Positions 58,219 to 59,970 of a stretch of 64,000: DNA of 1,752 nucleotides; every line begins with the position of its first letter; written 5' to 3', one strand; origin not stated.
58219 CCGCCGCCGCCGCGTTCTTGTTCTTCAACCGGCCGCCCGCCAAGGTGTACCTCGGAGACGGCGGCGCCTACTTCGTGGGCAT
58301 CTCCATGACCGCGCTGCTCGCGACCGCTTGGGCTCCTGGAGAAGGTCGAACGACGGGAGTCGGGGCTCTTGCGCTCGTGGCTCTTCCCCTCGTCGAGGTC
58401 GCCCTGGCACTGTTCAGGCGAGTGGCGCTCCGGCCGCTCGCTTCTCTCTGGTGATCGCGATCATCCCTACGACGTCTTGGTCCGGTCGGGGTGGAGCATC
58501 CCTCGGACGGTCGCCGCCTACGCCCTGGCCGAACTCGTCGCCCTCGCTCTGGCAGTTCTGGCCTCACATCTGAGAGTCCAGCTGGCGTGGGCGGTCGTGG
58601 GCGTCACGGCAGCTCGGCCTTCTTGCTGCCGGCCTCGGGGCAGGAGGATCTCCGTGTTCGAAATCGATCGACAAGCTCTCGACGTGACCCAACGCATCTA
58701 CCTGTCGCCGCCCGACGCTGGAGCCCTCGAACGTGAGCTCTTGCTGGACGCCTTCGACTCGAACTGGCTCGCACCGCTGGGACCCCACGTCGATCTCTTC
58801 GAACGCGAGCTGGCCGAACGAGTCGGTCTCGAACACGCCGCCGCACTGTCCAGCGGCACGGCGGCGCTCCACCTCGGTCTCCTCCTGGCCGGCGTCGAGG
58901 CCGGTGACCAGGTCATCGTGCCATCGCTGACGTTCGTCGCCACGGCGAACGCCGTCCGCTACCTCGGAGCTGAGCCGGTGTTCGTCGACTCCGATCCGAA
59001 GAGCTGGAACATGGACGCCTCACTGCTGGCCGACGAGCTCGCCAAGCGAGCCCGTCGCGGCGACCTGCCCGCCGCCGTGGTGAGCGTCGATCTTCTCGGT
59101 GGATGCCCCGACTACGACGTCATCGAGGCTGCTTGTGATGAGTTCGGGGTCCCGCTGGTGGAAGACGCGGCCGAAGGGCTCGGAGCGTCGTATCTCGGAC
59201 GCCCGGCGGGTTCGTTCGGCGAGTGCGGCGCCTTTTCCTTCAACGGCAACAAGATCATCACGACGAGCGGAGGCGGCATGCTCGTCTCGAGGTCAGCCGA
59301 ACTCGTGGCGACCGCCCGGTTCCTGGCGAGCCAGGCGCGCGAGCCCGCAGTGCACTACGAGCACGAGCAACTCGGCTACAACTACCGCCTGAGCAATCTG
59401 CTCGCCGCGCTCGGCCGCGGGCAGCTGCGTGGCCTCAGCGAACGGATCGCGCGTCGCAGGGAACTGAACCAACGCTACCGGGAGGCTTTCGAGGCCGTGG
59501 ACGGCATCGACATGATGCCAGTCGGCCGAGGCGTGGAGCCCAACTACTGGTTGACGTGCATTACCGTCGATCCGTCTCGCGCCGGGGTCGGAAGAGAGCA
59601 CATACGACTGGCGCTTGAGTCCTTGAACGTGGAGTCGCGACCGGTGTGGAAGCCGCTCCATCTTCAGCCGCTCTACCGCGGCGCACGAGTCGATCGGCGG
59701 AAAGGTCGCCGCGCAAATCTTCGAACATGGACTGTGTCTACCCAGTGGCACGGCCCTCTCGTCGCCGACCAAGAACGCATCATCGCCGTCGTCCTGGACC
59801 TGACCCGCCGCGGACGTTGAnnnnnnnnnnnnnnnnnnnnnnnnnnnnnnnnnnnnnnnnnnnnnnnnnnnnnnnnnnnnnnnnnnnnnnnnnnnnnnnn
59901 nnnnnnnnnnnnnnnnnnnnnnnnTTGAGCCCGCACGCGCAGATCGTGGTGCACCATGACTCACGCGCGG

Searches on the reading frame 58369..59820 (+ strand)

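Call 57: search_protein_families(library=pfam, proteins=[window:58369-59820:+], max_evalue=0.01)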
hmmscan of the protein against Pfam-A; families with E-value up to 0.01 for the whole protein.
window:58369-59820:+ (483 aa): 4 families
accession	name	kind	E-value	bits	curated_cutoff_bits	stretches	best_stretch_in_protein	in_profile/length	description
PF01041.23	DegT_DnrJ_EryC1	-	1.1e-87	295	19.8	1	120-439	6-320/360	DegT/DnrJ/EryC1/StrS aminotransferase family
PF00155.27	Aminotran_1_2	-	2e-08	34.3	19.7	1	141-228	44-141/361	Aminotransferase class I and II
PF01053.26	Cys_Met_Meta_PP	-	0.0018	17.4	27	1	139-198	52-110/381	Cys/Met metabolism PLP-dependent enzyme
PF01212.27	Beta_elim_lyase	-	0.006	16.4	27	0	142-384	35-275/288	Beta-eliminating lyase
